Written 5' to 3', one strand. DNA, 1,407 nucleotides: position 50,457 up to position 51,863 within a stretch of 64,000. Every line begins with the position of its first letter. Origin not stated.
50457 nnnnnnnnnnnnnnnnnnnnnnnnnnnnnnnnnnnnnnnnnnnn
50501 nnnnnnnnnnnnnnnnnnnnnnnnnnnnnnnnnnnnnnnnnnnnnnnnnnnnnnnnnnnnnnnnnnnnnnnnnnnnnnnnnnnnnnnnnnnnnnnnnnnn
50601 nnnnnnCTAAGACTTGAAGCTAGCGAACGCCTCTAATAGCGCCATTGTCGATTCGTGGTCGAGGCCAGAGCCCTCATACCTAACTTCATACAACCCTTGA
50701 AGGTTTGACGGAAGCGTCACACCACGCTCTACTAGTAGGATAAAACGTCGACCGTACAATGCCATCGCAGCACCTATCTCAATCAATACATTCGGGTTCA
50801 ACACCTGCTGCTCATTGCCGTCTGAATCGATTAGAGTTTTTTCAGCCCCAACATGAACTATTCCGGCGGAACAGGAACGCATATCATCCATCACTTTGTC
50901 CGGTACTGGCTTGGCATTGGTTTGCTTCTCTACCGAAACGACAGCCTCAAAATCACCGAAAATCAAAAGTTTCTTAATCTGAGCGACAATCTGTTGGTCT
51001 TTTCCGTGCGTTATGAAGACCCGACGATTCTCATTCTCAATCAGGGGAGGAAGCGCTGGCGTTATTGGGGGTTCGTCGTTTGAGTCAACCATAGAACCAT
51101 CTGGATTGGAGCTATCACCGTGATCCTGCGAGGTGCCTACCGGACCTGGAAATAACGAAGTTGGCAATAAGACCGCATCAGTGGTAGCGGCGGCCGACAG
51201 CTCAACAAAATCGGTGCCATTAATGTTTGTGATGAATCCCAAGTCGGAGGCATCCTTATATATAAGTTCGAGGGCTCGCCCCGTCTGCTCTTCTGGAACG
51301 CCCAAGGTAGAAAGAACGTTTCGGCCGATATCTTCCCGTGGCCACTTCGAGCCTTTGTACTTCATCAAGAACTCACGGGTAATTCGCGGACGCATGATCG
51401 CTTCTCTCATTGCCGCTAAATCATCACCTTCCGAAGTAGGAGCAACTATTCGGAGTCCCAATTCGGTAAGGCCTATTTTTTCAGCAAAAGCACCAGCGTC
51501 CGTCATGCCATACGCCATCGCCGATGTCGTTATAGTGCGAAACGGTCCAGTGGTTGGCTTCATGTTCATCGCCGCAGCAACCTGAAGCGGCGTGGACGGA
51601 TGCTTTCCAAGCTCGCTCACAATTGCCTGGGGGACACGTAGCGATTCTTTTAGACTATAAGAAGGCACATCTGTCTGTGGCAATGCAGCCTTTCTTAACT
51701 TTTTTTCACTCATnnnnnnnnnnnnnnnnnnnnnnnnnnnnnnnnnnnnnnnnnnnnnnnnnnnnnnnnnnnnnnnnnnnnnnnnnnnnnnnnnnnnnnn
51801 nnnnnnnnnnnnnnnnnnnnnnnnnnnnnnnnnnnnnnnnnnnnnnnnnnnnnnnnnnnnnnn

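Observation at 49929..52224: COG4271-type TIR-like protein plus Cys-rich partner in an AT-rich islet bounded by two tRNA-Ala genes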

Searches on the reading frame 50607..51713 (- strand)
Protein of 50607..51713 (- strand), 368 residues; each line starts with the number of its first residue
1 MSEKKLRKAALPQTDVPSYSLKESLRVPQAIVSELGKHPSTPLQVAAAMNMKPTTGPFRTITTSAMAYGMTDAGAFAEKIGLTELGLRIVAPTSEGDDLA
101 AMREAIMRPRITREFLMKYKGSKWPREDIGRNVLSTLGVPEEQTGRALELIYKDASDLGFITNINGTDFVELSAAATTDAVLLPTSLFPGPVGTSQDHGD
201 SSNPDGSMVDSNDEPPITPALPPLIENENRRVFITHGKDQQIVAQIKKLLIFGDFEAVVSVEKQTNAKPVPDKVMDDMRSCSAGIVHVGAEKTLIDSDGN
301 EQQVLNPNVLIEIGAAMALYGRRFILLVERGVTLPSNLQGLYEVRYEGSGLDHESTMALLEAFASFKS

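Call 4: search_protein_families(library=pfam, proteins=[window:50607-51713:-], max_evalue=1)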
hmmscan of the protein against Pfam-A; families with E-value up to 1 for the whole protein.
window:50607-51713:- (368 aa): 1 family
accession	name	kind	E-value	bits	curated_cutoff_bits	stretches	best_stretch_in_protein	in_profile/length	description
PF10137.14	CAP12-PCTIR_TIR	-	2.4e-19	69.9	24.7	1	231-347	1-118/119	CAP12/Pycsar effector protein, TIR domain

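Call 5: search_protein_families(library=padloc, proteins=[window:50607-51713:-], max_evalue=1)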
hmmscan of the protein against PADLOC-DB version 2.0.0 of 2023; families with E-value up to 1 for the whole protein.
window:50607-51713:- (368 aa): 9 families
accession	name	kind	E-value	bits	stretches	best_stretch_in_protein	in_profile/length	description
PDLC05005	PDC-S35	-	2.9e-10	38.3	1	227-348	116-238/264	-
PDLC05007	PDC-S35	-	2.6e-09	35.2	1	226-346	130-251/278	-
PDLC00731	Effector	-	4.1e-07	27.3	1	226-358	151-286/306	TIR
PDLC05003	PDC-S35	-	4.5e-07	27.7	1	222-347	82-214/245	-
PDLC05004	PDC-S35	-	4.6e-07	27.7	1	226-349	116-241/265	-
PDLC05006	PDC-S35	-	8.8e-07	26.5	1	225-349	78-207/231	-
PDLC02371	PycTIR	-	6.3e-05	20.5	1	227-359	149-271/288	-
PDLC00732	Effector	-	0.00041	17.4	1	300-357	222-283/301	TIR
PDLC00729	Effector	-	0.0055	14.2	1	230-348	4-124/310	TIR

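Call 6: search_protein_families(library=ncbifam, proteins=[window:50607-51713:-], max_evalue=1)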
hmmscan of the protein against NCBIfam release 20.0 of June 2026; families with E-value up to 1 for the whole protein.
window:50607-51713:- (368 aa): 1 family
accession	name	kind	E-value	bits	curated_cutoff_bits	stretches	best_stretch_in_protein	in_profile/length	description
NF050172.1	CDNTAsCap12CFB2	equivalog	0.13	11.4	450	1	230-350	3-124/312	CBASS system CD-NTase-associated NAD(+) hydrolase Cap12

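Call 7: find_homologous_proteins(query=window:50607-51713:-)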
Query window:50607-51713:- (368 aa): 4810 proteins with E <= 0.001 among 8000 candidates; the best 120 are listed.
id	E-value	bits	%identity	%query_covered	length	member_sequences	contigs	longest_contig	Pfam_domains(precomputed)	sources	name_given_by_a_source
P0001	2.1e-238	808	100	100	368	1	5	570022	PF10137.15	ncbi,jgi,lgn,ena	-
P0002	5.9e-161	554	73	99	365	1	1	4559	PF10137.15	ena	-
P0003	1.5e-160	552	72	99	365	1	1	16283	PF10137.15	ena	-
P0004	2.4e-159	548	72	99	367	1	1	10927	PF10137.15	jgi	jgi:predicted nucleotide-binding protein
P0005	2.3e-157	542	71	99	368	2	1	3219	PF10137.15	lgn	-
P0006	3.0e-153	528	68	100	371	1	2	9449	PF10137.15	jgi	jgi:hypothetical protein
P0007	1.6e-151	523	69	99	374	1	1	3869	PF10137.15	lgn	-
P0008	1.1e-149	516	67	98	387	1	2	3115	PF10137.15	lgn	-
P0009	3.0e-147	508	67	99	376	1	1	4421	PF10137.15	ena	-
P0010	2.8e-145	502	65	100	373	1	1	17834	PF10137.15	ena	-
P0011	1.2e-144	500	66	99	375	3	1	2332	PF10137.15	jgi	jgi:predicted nucleotide-binding protein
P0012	6.1e-143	494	64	100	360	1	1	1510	PF10137.15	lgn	-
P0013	2.9e-142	492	64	99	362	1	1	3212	PF10137.15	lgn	-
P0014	5.7e-142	491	64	99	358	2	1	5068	PF10137.15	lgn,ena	-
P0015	6.5e-142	491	66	98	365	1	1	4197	PF10137.15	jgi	jgi:predicted nucleotide-binding protein with TIR-like domain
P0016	1.1e-140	487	64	98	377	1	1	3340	PF10137.15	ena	-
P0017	8.1e-140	484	63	100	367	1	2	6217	PF10137.15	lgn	-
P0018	1.6e-139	483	63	99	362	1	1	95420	PF10137.15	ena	-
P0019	5.2e-139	481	65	98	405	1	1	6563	PF10137.15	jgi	jgi:predicted nucleotide-binding protein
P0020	1.4e-133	464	61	99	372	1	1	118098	PF10137.15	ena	-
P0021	1.9e-133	463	61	98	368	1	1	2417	PF10137.15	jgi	jgi:hypothetical protein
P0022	4.6e-132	459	59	98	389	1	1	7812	PF10137.15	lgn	-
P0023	1.2e-131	457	63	93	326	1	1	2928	PF10137.15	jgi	jgi:hypothetical protein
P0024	7.9e-131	454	62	99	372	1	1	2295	PF10137.15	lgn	-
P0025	1.9e-129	450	64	99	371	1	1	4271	PF10137.15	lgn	-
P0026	5.2e-129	448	58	99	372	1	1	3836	PF10137.15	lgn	-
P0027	1.4e-128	447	60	99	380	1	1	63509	PF10137.15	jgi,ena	-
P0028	1.3e-127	444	58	98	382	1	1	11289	PF10137.15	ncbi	-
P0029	6.2e-127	442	58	99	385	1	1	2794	PF10137.15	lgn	-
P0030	1.4e-126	441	74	40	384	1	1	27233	PF10137.15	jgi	jgi:hypothetical protein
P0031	2.0e-126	440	57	99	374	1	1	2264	PF10137.15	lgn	-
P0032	2.8e-124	433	59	97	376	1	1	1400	PF10137.15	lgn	-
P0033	1.2e-122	428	58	98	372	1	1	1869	PF10137.15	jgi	jgi:predicted nucleotide-binding protein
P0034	2.8e-121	423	58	97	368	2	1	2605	PF10137.15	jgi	jgi:hypothetical protein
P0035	5.9e-120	419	56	100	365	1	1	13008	PF10137.15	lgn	-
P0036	7.1e-120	418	55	100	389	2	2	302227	PF10137.15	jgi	-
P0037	3.2e-119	416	57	99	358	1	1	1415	PF10137.15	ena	-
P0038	1.8e-118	414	56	97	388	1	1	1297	PF10137.15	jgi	-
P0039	1.8e-118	414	56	96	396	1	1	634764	PF10137.15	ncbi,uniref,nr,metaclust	ncbi:TIR domain-containing protein [Solirubrobacter soli]|uniref:TIR domain-containing protein n=1 T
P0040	3.3e-118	413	55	98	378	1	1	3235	PF10137.15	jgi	jgi:hypothetical protein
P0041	8.2e-118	412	55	99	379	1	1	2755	PF10137.15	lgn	-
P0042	1.3e-117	411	57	98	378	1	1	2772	PF10137.15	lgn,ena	-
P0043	1.9e-117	410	54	97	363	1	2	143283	PF10137.15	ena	-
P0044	2.0e-117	410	53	99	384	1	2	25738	PF10137.15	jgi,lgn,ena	jgi:hypothetical protein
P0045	2.3e-117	410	53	98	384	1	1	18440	PF10137.15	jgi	jgi:hypothetical protein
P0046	2.5e-117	410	53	99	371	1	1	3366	PF10137.15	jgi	jgi:predicted nucleotide-binding protein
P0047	3.6e-117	410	57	98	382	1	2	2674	PF10137.15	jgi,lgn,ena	-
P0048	4.1e-117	409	54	98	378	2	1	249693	PF10137.15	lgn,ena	-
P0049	5.0e-117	409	55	97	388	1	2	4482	PF10137.15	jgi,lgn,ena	-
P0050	5.8e-117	409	54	99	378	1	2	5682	PF10137.15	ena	-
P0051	7.9e-117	408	56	98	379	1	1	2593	PF10137.15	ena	-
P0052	8.6e-117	408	55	99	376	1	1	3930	PF10137.15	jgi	jgi:hypothetical protein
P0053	1.4e-116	408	55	98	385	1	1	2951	PF10137.15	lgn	-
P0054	1.4e-116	408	53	100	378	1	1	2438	PF10137.15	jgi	jgi:predicted nucleotide-binding protein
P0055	1.9e-116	407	54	98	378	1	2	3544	PF10137.15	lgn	-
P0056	2.0e-116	407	53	99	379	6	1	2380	PF10137.15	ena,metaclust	metaclust:\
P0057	2.4e-116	407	55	99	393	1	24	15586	PF10137.15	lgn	-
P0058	2.6e-116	407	54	99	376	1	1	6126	PF10137.15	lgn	-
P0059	3.6e-116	406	54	99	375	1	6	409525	PF10137.15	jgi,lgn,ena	-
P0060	3.8e-116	406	54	99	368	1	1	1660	PF10137.15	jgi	jgi:predicted nucleotide-binding protein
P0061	4.8e-116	406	55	98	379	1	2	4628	PF10137.15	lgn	-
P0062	1.1e-115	405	55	99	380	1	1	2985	PF10137.15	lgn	-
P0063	1.7e-115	404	55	100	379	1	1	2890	PF10137.15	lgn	-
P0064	1.8e-115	404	54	97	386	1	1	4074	PF10137.15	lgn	-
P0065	2.5e-115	404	54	98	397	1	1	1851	PF10137.15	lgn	-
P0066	2.6e-115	403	54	99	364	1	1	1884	PF10137.15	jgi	jgi:predicted nucleotide-binding protein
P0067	2.7e-115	403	55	99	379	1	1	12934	PF10137.15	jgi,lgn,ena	-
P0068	2.8e-115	403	55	99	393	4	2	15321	PF10137.15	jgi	jgi:hypothetical protein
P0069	2.8e-115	403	54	99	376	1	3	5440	PF10137.15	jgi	jgi:hypothetical protein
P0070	3.3e-115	403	53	98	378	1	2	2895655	PF10137.15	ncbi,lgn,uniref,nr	ncbi:hypothetical protein M2152_000228 [Microbacteriaceae bacterium SG_E_30_P1]|uniref:CD-NTase-asso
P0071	3.5e-115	403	54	99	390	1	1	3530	PF10137.15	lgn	-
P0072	5.9e-115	402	55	98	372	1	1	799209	PF10137.15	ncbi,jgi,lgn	ncbi:MAG TPA: TIR domain-containing protein [Pseudolysinimonas sp.]|jgi:predicted nucleotide-binding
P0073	6.0e-115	402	55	98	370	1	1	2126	PF10137.15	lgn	-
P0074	8.2e-115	402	53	100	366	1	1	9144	PF10137.15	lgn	-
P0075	9.2e-115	402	54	97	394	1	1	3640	PF10137.15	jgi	jgi:hypothetical protein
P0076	1.0e-114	402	54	99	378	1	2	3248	PF10137.15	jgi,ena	jgi:hypothetical protein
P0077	1.0e-114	401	55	99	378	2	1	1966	PF10137.15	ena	-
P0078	1.4e-114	401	54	96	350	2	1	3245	PF10137.15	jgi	-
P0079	1.5e-114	401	53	99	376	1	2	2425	PF10137.15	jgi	jgi:hypothetical protein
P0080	1.5e-114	401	53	99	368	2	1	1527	PF10137.15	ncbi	-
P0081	2.5e-114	400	55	99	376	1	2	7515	PF10137.15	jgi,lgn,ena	-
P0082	2.6e-114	400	55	98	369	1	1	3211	PF10137.15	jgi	jgi:hypothetical protein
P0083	2.8e-114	400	53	100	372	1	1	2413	PF10137.15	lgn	-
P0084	4.4e-114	399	54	98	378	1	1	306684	PF10137.15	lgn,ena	-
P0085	5.0e-114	399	52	99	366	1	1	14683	PF10137.15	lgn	-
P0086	5.3e-114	399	56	98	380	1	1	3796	PF10137.15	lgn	-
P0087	5.9e-114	399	54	99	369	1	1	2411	PF10137.15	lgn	-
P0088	6.0e-114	399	52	99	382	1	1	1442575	PF10137.15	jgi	jgi:hypothetical protein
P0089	9.2e-114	398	55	98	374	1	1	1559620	PF10137.15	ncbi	ncbi:MAG: TIR domain-containing protein [Microbacteriaceae bacterium]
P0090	1.1e-113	398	56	98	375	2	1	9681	PF10137.15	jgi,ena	-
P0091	1.1e-113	398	52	100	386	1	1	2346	PF10137.15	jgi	jgi:predicted nucleotide-binding protein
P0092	1.2e-113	398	53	98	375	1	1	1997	PF10137.15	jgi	jgi:predicted nucleotide-binding protein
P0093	1.5e-113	398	54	98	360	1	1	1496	PF10137.15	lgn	-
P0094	1.7e-113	397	54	100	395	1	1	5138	PF10137.15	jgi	jgi:hypothetical protein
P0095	2.1e-113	397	53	100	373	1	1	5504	PF10137.15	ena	-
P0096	3.1e-113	397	54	99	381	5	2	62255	PF10137.15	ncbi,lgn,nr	ncbi:MAG: hypothetical protein JWR57_1357 [Mycetocola sp.]|nr:hypothetical protein [Mycetocola sp.]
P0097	3.4e-113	396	51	99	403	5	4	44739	PF10137.15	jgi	jgi:predicted nucleotide-binding protein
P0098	3.4e-113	396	53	99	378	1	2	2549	PF10137.15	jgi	jgi:hypothetical protein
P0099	3.5e-113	396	54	97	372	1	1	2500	PF10137.15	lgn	-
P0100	3.5e-113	396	54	97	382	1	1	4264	PF10137.15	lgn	-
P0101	3.8e-113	396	53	98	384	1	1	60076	PF10137.15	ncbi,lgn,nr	ncbi:MAG: nucleotide-binding protein [Solirubrobacteraceae bacterium]|nr:nucleotide-binding protein 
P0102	4.9e-113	396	52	98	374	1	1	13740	PF10137.15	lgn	-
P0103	6.1e-113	396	54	99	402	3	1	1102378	PF10137.15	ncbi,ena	-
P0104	6.6e-113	396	53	99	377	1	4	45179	PF10137.15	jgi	jgi:hypothetical protein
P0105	7.6e-113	395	52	99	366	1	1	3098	PF10137.15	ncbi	-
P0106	8.4e-113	395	54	97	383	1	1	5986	PF10137.15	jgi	jgi:hypothetical protein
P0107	8.9e-113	395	56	98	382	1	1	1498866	PF10137.15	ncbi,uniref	ncbi:hypothetical protein GCM10022239_16410 [Leifsonia bigeumensis]|uniref:CD-NTase-associated prote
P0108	8.9e-113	395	54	99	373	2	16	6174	PF10137.15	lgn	-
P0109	1.1e-112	395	53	98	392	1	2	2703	PF10137.15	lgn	-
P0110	1.1e-112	395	54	97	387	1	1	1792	PF10137.15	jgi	jgi:predicted nucleotide-binding protein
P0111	1.8e-112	394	51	99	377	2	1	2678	PF10137.15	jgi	jgi:predicted nucleotide-binding protein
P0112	1.8e-112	394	54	97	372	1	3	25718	PF10137.15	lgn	-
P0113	2.1e-112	394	53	98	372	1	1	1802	PF10137.15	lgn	-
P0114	2.9e-112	393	53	98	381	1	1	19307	PF10137.15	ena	-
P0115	3.0e-112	393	53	96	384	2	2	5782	PF10137.15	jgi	jgi:CAP12/Pycsar effector protein, TIR domain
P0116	3.3e-112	393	54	97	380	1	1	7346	PF10137.15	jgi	jgi:hypothetical protein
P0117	3.5e-112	393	52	98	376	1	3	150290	PF10137.15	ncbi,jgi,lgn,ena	jgi:predicted nucleotide-binding protein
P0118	3.7e-112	393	53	99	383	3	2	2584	PF10137.15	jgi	-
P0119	3.9e-112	393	52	99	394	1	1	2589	PF10137.15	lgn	-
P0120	5.0e-112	393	53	98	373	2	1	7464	PF10137.15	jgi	jgi:hypothetical protein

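Call 11: find_encoding_contigs(protein=P0001, flank=3000, max_places=5)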
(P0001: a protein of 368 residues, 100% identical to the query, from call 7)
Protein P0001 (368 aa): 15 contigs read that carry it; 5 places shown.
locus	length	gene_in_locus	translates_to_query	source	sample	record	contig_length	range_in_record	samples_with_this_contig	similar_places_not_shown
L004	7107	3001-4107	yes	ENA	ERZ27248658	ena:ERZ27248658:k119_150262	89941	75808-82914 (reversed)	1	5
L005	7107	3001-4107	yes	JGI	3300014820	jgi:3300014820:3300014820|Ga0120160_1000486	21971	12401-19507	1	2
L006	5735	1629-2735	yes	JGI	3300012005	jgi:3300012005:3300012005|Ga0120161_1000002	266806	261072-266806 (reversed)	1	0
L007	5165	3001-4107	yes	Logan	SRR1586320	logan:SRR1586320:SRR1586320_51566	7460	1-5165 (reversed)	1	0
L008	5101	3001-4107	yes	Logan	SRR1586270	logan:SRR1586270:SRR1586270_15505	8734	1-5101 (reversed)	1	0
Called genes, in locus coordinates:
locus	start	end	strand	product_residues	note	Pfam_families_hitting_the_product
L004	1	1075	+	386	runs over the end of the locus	PF23577:LysM_RLK (faint), PF01476:LysM, PF23446:LysM1_NFP_LYK (faint), PF23473:LysM3_LYK4_5 (faint), PF01476:LysM, PF05257:CHAP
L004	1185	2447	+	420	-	PF01018:GTP1_OBG, PF01926:MMR_HSR1, PF02421:FeoB_N, PF09269:DUF1967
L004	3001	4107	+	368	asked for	PF10137:CAP12-PCTIR_TIR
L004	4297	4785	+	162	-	-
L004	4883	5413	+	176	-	PF00156:Pribosyltran (weak)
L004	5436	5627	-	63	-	-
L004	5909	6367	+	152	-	-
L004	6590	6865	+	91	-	PF01329:Pterin_4a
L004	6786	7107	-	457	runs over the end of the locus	PF00275:EPSP_synthase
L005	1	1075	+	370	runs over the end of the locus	PF23577:LysM_RLK (faint), PF01476:LysM, PF23446:LysM1_NFP_LYK (faint), PF23473:LysM3_LYK4_5 (faint), PF01476:LysM, PF05257:CHAP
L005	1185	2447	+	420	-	PF01018:GTP1_OBG, PF01926:MMR_HSR1, PF02421:FeoB_N, PF09269:DUF1967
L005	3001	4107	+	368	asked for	PF10137:CAP12-PCTIR_TIR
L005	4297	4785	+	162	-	-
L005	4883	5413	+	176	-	PF00156:Pribosyltran (weak)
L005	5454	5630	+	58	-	-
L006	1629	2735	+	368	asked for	PF10137:CAP12-PCTIR_TIR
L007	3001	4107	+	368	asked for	PF10137:CAP12-PCTIR_TIR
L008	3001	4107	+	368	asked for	PF10137:CAP12-PCTIR_TIR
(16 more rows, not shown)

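Call 17: search_protein_families(library=pfam, proteins=[window:50607-51713:-], max_evalue=10)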
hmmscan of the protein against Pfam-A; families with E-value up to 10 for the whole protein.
window:50607-51713:- (368 aa): 1 family
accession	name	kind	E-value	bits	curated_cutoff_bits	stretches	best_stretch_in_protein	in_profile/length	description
PF10137.14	CAP12-PCTIR_TIR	-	2.4e-19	69.9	24.7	1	231-347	1-118/119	CAP12/Pycsar effector protein, TIR domain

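Call 20: search_solved_structures(query=A1, max_evalue=1, show_alignments=2)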
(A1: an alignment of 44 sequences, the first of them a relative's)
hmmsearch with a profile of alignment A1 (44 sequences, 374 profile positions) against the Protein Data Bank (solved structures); distinct sequences matched with E-value up to 1: 2.
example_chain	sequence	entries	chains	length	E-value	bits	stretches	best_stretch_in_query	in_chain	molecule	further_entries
8jsj_A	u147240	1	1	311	3.6e-05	26.2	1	279-353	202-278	PycTIR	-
8u9o_B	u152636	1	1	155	0.027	16.7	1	140-209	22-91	Anti-sigma-I factor RsgI9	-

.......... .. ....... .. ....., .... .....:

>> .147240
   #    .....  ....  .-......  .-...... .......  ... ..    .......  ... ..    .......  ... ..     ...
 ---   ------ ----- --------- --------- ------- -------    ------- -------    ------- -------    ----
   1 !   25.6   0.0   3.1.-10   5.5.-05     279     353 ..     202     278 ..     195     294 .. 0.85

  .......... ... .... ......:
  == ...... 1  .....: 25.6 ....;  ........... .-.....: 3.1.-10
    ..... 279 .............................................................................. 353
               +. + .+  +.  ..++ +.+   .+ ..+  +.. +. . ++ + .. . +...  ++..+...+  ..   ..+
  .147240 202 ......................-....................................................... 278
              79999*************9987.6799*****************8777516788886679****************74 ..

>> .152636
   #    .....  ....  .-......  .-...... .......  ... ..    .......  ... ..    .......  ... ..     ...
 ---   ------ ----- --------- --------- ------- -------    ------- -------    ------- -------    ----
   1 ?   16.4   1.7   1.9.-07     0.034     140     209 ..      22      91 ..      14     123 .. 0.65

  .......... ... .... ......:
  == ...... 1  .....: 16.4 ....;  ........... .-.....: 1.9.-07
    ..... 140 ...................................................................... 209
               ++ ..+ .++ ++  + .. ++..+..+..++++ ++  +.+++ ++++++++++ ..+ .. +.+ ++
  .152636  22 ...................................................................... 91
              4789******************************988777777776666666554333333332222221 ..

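Call 21: find_encoding_contigs(protein=P0039, flank=8000, max_places=2)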
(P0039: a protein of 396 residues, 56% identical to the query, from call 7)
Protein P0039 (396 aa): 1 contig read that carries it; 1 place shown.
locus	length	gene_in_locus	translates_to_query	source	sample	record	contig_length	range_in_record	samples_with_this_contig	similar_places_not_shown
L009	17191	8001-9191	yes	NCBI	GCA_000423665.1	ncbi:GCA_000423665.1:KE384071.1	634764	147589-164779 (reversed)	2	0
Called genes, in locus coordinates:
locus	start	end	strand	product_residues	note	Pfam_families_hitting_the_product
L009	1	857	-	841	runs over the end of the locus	PF13191:AAA_16, PF13401:AAA_22 (weak), PF00196:GerE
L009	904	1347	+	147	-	-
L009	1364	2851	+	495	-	PF00501:AMP-binding, PF13193:AMP-binding_C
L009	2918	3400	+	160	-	-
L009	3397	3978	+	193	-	PF13668:Ferritin_2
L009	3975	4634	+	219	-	PF13668:Ferritin_2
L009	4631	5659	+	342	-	PF03734:YkuD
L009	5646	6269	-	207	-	PF01596:Methyltransf_3, PF01135:PCMT, PF13578:Methyltransf_24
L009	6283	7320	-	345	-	-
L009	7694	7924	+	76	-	-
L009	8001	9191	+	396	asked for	PF10137:CAP12-PCTIR_TIR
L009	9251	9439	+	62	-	-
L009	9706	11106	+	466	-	PF05065:Phage_capsid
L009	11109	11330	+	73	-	-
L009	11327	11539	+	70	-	-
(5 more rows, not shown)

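Call 22: find_encoding_contigs(protein=P0070, flank=8000, max_places=2)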
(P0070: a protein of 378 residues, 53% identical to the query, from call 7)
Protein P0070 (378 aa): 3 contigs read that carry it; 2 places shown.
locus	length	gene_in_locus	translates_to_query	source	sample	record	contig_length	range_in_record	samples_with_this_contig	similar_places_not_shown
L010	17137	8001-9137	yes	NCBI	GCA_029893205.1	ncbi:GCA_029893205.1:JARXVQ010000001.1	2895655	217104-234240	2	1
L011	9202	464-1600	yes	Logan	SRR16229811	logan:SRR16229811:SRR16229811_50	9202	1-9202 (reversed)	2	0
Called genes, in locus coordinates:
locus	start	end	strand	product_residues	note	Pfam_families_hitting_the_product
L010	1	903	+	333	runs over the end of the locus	PF00248:Aldo_ket_red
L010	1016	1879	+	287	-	PF07859:Abhydrolase_3, PF12146:Hydrolase_4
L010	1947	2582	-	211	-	-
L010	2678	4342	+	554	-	-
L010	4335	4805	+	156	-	-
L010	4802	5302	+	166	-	-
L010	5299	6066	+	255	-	PF13714:PEP_mutase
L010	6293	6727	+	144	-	PF01047:MarR, PF12802:MarR_2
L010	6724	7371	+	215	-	PF02525:Flavodoxin_2, PF03358:FMN_red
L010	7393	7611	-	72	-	-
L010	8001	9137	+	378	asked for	PF10137:CAP12-PCTIR_TIR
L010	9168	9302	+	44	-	-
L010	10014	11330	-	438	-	PF13527:Acetyltransf_9, PF13508:Acetyltransf_7 (weak), PF17668:Acetyltransf_17, PF13530:SCP2_2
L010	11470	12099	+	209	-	-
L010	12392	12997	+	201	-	PF07638:Sigma70_ECF, PF04542:Sigma70_r2, PF08281:Sigma70_r4_2, PF04545:Sigma70_r4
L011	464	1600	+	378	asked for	PF10137:CAP12-PCTIR_TIR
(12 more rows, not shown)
